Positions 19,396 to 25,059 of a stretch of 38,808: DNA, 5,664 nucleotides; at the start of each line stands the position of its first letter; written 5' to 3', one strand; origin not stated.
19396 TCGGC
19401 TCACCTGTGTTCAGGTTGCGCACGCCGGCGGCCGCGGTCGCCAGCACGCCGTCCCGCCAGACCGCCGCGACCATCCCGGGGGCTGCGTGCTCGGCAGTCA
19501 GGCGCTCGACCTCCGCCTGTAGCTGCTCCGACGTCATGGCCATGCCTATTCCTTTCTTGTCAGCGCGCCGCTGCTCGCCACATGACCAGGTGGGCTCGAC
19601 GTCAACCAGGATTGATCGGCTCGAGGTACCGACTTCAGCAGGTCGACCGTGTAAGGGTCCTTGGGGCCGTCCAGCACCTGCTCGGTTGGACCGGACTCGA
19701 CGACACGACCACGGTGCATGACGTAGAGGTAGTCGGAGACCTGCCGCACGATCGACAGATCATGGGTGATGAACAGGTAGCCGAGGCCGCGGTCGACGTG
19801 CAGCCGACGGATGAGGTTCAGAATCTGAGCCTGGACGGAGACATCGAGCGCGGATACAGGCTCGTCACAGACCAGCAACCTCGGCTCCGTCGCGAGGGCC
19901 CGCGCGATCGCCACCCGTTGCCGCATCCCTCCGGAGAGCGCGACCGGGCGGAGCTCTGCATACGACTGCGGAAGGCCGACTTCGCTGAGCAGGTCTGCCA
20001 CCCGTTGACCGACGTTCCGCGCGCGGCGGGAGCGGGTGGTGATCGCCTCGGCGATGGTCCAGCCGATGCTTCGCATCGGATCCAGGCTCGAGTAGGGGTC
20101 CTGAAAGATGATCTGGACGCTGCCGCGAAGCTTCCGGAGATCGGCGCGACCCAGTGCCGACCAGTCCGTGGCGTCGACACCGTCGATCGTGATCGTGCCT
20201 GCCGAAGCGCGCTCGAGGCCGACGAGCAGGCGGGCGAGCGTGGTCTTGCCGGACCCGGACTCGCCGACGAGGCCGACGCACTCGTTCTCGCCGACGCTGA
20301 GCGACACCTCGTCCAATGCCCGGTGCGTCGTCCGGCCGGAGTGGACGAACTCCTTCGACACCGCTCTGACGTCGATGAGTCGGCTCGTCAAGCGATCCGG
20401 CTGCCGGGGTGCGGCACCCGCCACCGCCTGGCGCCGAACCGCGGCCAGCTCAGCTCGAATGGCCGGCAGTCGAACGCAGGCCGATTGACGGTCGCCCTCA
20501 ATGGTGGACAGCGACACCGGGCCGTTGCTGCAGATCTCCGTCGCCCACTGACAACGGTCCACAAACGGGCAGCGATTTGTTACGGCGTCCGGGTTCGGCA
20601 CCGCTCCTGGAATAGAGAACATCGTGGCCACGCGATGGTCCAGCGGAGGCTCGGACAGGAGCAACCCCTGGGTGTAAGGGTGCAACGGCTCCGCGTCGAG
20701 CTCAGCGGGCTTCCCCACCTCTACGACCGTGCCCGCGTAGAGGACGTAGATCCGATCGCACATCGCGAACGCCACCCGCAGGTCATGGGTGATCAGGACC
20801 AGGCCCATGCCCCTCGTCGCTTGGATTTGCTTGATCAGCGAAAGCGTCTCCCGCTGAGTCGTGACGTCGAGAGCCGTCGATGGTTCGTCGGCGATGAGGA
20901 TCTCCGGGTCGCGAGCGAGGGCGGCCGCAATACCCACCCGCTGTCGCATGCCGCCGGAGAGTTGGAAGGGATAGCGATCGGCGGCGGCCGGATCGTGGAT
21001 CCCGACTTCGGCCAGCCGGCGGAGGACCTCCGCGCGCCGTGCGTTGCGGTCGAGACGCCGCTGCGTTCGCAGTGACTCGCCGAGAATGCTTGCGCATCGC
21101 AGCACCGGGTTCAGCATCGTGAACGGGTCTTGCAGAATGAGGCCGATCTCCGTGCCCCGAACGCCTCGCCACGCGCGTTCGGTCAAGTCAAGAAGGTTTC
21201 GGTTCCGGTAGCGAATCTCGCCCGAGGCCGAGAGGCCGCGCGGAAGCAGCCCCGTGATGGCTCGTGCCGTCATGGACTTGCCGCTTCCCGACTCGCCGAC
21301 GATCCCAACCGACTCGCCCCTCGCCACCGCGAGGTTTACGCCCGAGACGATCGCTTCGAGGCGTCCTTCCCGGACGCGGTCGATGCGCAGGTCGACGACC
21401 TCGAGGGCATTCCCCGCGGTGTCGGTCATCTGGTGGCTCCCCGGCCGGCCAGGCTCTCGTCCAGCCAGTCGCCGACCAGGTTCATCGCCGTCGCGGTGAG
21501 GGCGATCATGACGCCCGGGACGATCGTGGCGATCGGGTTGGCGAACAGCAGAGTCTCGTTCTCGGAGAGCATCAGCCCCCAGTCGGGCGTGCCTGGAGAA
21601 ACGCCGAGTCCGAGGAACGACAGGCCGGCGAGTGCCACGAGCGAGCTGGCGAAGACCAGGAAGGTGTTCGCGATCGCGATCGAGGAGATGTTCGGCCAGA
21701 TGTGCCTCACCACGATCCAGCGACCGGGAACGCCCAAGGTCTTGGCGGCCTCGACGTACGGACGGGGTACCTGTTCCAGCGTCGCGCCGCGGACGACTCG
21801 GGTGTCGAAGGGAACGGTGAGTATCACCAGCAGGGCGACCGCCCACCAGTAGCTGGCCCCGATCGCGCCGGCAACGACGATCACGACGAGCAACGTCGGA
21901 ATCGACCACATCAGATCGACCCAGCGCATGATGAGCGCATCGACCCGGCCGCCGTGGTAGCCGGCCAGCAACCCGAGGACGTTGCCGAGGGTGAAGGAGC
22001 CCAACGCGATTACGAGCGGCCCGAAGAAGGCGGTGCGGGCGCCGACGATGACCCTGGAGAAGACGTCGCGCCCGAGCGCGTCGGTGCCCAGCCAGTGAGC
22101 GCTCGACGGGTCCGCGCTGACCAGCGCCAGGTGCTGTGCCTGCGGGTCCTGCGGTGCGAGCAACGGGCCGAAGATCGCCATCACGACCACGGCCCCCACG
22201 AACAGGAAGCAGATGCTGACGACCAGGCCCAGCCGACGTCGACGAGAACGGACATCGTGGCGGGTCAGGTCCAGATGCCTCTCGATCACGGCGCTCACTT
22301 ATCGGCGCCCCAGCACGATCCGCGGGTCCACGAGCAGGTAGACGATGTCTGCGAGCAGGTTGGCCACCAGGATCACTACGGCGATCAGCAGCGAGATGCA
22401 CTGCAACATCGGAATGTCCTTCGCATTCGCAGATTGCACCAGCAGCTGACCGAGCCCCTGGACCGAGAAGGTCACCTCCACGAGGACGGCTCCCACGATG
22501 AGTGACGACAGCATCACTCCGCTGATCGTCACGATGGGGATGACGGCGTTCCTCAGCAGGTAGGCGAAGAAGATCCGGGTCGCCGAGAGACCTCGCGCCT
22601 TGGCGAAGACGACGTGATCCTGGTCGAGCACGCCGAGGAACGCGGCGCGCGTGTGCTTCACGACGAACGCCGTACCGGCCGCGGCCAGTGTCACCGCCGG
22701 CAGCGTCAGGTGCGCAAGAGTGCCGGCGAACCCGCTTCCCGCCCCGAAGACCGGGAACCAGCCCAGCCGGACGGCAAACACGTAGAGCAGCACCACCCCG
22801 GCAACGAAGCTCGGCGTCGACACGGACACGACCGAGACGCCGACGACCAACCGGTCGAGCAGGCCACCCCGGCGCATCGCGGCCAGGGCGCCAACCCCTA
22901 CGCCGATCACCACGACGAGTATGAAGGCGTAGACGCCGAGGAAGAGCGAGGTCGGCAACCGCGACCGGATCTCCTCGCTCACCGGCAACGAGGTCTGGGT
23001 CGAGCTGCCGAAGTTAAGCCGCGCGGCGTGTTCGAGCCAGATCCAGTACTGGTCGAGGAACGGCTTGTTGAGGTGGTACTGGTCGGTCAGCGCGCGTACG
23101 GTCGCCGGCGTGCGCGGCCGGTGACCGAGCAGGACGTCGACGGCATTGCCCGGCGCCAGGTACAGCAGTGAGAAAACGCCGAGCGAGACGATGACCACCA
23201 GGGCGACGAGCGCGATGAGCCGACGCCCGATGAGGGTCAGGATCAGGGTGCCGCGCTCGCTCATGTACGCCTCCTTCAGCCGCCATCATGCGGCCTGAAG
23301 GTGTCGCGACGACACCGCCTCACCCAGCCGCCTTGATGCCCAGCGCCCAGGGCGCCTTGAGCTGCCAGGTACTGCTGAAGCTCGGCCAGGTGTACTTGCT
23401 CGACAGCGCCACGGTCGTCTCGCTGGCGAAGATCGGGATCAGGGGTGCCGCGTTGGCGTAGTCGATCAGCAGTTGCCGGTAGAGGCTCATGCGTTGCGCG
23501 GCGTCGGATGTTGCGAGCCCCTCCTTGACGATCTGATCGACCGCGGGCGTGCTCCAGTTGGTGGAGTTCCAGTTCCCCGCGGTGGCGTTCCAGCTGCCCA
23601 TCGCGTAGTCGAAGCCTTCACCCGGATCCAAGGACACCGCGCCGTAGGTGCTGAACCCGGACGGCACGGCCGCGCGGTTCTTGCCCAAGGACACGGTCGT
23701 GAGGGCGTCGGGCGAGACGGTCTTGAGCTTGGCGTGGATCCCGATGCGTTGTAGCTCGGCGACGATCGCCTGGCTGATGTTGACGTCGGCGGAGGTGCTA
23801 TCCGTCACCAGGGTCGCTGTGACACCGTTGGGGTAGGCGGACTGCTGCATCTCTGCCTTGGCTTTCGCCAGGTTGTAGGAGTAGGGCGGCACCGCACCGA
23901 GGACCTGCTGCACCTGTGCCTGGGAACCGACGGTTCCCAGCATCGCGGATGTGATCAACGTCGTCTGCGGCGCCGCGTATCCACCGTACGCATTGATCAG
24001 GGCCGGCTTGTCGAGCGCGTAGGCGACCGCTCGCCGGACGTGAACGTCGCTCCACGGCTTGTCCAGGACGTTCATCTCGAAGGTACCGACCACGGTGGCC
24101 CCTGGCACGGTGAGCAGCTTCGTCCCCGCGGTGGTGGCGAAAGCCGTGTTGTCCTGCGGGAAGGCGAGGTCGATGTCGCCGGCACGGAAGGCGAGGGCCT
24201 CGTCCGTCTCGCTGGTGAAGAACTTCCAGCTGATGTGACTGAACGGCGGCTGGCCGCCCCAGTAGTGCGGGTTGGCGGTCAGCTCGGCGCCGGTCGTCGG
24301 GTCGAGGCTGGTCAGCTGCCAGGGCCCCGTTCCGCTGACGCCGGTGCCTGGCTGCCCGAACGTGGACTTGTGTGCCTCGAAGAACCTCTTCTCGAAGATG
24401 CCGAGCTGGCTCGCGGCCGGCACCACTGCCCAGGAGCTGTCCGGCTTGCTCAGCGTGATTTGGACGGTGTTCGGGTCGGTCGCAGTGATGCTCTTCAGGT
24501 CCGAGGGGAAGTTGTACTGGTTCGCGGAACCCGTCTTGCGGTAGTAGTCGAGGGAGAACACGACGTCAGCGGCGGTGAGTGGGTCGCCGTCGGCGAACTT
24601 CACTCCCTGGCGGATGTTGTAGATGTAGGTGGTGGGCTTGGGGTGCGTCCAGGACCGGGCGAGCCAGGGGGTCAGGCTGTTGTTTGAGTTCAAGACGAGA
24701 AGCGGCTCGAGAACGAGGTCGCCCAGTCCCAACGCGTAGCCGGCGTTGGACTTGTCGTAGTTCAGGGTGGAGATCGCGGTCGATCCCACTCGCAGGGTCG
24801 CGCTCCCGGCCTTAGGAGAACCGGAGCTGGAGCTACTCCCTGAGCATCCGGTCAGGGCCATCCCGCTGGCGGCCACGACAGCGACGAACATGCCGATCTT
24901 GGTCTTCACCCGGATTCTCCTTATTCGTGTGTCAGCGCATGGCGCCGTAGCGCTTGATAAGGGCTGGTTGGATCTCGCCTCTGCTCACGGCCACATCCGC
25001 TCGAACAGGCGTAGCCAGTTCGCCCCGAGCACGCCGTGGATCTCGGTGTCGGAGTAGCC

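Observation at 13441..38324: Three near-identical promoter-operator cassettes define a dispersed regulon, probably controlled by the TetR at 31525-32226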

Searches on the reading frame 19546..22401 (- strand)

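Call 11: search_protein_families(library=pfam, proteins=[window:19546-22401:-])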
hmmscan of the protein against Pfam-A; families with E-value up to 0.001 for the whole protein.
window:19546-22401:- (951 aa): 15 families
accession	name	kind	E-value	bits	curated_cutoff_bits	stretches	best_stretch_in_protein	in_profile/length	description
PF00005.33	ABC_tran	-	8.3e-59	198.5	25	2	696-849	1-136/137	ABC transporter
PF08352.17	oligo_HPY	-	3.1e-22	79.2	27.1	2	560-624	1-65/65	Oligopeptide/dipeptide transporter, C-terminal region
PF13304.12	AAA_21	-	2.2e-12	48.1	27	1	453-541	220-300/304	AAA domain, putative AbiEii toxin, Type IV TA system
PF13401.12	AAA_22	-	2.1e-09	38.2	27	1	708-877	7-120/130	AAA domain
PF13191.12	AAA_16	-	1.8e-06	29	32.6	1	695-809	15-104/167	AAA ATPase domain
PF02463.25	SMC_N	-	2.3e-06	27.6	40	0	365-544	27-202/220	RecF/RecN/SMC N terminal domain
PF01078.27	Mg_chelatase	-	1.4e-05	25.1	20.3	0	354-388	14-48/207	Magnesium chelatase, subunit ChlI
PF20720.3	nSTAND3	-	1.7e-05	25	27.2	0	695-727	6-38/155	Novel STAND NTPase 3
PF00004.35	AAA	-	0.00022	22.1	21.2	0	711-758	3-49/131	ATPase family associated with various cellular activities (AAA)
PF00158.32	Sigma54_activat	-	0.00022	21.4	20.2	0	348-384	8-44/168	Sigma-54 interaction domain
PF13555.12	AAA_29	-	0.00028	21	27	0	701-722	17-38/61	P-loop containing region of AAA domain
PF13166.12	AAA_13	-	0.00037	19.8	36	0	839-890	526-579/713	AAA domain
PF05729.18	NACHT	-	0.00039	20.7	26.7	0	709-727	3-21/167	NACHT domain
PF01935.23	DUF87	-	0.00086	19.9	23.2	0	363-383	24-44/220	Helicase HerA, central domain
PF05621.17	TniB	-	0.0009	19.2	22.4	0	499-537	120-160/189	Bacterial TniB protein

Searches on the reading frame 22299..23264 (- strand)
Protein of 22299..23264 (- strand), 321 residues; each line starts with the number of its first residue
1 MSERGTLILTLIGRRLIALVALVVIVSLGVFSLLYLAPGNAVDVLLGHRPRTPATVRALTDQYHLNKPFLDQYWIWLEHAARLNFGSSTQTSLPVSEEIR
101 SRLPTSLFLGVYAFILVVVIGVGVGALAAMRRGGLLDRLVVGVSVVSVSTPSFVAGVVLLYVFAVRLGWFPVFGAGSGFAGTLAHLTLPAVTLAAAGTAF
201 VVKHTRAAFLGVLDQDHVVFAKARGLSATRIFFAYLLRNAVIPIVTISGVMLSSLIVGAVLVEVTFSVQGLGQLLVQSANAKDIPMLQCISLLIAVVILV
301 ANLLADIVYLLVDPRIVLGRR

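Call 11: search_protein_families(library=pfam, proteins=[window:22299-23264:-])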
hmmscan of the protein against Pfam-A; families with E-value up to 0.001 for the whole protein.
window:22299-23264:- (321 aa): 2 families
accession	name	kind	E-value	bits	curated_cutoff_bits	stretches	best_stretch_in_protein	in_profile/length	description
PF00528.27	BPD_transp_1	-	2.2e-36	125.8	26.4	1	121-316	1-182/184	Binding-protein-dependent transport system inner membrane component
PF19300.4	BPD_transp_1_N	-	1.3e-07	32.2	23.8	1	10-79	3-71/114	Binding-prot-dependent transport system membrane comp, N-term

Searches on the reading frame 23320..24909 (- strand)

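Call 11: search_protein_families(library=pfam, proteins=[window:23320-24909:-])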
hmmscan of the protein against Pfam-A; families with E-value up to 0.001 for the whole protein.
window:23320-24909:- (529 aa): 1 family
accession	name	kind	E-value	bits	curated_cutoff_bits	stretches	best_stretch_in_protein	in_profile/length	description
PF00496.27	SBP_bac_5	-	5e-70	236.9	32.4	1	79-440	2-364/368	Bacterial extracellular solute-binding proteins, family 5 Middle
